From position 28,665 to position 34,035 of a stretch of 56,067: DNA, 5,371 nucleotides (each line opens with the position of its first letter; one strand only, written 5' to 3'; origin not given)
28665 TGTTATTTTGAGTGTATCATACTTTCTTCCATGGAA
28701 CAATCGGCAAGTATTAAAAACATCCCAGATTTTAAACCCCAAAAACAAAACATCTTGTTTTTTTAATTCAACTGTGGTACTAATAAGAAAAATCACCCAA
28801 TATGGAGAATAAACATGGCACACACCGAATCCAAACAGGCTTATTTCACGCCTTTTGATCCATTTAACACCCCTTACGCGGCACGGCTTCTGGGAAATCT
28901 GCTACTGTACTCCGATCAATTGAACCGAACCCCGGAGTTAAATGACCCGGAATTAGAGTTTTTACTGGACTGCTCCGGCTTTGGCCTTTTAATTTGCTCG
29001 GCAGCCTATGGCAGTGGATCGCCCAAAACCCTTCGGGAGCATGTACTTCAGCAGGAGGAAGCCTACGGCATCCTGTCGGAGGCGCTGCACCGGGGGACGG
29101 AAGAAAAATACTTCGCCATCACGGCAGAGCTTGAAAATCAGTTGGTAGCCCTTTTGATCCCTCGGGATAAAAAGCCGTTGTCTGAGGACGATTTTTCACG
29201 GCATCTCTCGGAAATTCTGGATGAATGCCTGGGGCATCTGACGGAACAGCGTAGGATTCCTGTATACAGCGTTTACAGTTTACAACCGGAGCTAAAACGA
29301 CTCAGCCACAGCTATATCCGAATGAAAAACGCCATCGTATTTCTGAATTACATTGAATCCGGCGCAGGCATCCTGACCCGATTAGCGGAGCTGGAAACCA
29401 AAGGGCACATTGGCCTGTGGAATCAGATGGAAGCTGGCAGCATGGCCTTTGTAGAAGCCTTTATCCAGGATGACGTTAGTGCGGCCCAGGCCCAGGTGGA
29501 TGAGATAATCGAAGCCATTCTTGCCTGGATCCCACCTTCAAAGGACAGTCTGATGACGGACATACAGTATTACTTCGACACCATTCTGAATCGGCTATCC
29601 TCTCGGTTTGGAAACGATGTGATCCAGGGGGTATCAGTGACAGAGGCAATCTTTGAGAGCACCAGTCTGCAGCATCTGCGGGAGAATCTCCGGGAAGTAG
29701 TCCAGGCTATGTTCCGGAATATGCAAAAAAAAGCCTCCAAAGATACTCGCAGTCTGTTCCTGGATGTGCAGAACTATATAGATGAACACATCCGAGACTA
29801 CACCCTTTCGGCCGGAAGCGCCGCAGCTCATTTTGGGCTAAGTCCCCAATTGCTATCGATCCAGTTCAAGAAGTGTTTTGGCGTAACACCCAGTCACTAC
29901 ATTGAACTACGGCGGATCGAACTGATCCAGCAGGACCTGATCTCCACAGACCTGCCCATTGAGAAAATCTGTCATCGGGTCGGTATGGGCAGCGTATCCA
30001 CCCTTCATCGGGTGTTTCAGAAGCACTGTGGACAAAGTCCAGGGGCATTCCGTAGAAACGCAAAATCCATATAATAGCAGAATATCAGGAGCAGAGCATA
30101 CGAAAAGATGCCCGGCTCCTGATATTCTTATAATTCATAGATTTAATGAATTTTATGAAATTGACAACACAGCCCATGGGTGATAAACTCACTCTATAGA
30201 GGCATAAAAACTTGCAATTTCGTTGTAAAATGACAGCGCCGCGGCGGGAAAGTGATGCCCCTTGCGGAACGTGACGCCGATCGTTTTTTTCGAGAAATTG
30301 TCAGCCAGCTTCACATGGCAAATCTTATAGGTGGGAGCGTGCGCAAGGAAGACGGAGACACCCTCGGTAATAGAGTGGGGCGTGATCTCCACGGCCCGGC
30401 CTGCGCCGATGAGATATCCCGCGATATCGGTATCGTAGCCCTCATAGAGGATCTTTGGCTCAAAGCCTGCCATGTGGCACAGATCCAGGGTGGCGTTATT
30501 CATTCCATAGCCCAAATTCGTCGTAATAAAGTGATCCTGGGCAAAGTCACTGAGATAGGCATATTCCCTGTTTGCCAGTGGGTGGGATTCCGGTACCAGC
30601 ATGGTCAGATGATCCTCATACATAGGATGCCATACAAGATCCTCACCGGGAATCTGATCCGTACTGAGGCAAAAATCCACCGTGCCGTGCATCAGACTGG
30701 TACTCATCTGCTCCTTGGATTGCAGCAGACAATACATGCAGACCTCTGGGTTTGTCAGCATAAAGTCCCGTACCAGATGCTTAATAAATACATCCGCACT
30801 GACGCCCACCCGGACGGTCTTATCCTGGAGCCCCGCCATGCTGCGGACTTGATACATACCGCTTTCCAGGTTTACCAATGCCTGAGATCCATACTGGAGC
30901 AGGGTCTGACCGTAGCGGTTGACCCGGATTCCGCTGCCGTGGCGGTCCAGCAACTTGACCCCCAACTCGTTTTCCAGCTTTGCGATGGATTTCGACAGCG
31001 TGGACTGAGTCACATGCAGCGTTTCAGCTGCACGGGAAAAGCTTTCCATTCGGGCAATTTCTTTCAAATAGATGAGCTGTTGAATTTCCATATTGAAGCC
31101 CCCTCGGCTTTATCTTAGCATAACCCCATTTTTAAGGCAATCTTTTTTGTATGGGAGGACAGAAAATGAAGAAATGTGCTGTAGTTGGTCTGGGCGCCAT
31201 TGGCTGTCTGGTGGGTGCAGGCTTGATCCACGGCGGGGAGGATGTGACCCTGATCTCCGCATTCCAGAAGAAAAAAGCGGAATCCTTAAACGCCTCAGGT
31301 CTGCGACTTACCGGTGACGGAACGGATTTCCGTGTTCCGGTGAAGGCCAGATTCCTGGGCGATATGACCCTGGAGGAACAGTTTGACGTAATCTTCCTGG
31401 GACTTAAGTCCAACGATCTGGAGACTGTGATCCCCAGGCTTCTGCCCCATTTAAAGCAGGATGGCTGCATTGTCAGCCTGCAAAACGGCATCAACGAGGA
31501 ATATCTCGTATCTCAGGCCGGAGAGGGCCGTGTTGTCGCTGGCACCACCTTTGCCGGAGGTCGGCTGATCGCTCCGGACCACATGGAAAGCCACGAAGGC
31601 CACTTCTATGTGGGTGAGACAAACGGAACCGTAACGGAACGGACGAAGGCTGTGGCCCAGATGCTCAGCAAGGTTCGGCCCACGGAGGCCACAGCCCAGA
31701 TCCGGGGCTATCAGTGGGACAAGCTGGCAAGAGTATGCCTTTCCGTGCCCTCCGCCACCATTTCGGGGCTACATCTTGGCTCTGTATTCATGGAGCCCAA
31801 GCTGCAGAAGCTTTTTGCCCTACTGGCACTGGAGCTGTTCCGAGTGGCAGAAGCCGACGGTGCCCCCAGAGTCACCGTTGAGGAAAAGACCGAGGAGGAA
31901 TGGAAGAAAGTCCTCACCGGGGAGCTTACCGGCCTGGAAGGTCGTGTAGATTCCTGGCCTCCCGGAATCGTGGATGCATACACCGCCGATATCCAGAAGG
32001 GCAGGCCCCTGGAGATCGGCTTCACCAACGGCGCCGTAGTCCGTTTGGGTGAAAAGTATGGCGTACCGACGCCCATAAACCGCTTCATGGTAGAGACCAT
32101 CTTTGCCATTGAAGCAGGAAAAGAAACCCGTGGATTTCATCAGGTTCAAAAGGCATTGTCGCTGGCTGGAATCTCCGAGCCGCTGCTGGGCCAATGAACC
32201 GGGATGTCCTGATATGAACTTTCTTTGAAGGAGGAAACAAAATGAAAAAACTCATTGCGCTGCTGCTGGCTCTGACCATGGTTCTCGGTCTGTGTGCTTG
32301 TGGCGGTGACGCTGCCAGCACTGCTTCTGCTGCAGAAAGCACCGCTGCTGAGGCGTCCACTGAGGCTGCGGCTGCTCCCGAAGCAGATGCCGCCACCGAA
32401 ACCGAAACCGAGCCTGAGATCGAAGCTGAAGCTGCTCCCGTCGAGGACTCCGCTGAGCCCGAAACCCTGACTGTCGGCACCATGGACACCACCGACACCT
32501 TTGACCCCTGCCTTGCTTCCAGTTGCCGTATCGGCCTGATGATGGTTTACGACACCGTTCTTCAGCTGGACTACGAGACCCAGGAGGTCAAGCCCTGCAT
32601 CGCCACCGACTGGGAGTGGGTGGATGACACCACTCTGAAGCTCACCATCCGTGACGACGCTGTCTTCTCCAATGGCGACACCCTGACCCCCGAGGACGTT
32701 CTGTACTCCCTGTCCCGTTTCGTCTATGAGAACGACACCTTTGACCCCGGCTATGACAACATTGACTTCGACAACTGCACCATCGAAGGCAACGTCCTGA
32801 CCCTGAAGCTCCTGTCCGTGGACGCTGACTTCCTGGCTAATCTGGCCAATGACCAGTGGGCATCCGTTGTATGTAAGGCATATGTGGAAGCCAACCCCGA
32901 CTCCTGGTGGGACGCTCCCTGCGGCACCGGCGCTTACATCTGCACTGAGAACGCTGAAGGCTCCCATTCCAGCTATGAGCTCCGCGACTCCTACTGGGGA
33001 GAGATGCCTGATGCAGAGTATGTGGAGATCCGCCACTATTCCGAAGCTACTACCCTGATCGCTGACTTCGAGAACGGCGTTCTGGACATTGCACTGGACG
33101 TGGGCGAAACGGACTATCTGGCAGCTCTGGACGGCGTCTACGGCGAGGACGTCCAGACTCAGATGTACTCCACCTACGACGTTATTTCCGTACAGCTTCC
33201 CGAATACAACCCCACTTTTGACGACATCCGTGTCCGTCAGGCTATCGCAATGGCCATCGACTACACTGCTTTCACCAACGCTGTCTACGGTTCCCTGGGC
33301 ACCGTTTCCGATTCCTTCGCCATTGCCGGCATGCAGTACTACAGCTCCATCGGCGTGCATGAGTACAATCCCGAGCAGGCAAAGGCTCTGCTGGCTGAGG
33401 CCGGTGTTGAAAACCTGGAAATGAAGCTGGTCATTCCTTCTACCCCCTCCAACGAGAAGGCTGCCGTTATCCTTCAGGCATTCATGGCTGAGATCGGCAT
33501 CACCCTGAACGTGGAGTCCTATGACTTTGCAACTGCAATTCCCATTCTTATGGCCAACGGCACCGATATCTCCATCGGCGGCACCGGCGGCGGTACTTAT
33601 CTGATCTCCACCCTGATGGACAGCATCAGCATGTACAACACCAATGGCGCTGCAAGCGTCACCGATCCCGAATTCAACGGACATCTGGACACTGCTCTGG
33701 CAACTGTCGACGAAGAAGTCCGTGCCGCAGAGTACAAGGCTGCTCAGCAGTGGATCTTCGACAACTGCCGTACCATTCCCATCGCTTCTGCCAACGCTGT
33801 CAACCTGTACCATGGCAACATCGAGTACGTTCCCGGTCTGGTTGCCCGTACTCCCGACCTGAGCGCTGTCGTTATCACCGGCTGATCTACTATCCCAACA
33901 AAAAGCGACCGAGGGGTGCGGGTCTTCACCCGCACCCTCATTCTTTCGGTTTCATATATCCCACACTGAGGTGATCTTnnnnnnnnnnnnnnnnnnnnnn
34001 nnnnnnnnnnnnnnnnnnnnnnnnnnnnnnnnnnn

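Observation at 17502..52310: Thrice-repeated, order-conserved cassette of three different NTF2-like genes (A-B-C): candidate undescribed multi-component enzyme system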

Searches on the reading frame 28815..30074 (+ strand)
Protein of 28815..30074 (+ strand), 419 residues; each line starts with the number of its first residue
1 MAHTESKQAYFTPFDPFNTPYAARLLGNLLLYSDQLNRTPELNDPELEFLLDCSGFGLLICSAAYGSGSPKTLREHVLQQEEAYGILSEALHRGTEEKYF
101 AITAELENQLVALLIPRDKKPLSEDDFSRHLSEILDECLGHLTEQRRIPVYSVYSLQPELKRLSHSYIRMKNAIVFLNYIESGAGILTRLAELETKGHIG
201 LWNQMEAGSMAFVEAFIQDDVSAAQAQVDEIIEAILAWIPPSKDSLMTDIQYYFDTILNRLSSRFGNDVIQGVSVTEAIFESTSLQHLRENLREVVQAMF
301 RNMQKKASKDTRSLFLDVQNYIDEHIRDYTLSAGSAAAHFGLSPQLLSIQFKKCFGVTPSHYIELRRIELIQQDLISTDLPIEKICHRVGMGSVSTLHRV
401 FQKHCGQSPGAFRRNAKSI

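Call 6: search_protein_families(library=pfam, proteins=[window:28815-30074:+], max_evalue=0.001)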
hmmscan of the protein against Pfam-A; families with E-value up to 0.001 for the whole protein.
window:28815-30074:+ (419 aa): 2 families
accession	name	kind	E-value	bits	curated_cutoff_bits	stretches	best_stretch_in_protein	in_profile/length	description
PF12833.13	HTH_18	-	7.5e-19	68.3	33.6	1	337-414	2-79/80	Helix-turn-helix domain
PF00165.29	HTH_AraC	-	3.6e-16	59.3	26.6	1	376-414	2-42/42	Bacterial regulatory helix-turn-helix proteins, AraC family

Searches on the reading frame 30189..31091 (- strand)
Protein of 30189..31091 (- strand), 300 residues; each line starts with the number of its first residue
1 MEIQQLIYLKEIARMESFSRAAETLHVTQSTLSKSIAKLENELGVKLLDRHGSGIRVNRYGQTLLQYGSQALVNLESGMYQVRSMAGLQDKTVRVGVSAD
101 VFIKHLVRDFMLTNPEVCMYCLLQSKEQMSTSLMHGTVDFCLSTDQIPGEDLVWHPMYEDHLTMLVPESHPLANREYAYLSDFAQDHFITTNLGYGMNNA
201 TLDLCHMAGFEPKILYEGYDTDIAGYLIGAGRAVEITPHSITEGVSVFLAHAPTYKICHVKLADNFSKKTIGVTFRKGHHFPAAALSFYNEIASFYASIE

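Call 6: search_protein_families(library=pfam, proteins=[window:30189-31091:-], max_evalue=0.001)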
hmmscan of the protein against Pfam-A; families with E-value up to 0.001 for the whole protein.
window:30189-31091:- (300 aa): 2 families
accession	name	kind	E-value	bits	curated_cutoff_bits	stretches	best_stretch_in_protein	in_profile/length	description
PF03466.25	LysR_substrate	-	1.7e-21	77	28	1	89-243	4-161/209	LysR substrate binding domain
PF00126.33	HTH_1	-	1.1e-19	70.6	26.6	1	3-62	1-60/60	Bacterial regulatory helix-turn-helix protein, lysR family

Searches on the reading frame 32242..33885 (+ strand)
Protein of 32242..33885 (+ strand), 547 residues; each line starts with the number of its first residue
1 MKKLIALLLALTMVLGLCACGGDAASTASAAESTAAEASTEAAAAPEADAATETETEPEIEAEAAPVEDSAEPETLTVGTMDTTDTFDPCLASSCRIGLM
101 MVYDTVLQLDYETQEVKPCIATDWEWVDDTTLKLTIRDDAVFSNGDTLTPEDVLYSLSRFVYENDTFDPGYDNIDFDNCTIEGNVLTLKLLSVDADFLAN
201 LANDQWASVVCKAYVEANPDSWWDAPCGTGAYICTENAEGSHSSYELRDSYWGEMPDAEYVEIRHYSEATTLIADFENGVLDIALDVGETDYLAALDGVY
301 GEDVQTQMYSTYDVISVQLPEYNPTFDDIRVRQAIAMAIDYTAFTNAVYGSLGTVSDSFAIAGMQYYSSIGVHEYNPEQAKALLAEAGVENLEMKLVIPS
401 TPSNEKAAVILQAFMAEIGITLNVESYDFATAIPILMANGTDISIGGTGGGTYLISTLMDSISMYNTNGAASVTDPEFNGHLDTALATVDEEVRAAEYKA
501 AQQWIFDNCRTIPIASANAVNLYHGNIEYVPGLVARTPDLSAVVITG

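Call 6: search_protein_families(library=pfam, proteins=[window:32242-33885:+], max_evalue=0.001)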
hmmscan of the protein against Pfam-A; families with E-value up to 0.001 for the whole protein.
window:32242-33885:+ (547 aa): 1 family
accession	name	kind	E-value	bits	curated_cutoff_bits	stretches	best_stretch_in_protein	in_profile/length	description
PF00496.27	SBP_bac_5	-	1.3e-56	192.7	32.4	1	115-461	1-359/368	Bacterial extracellular solute-binding proteins, family 5 Middle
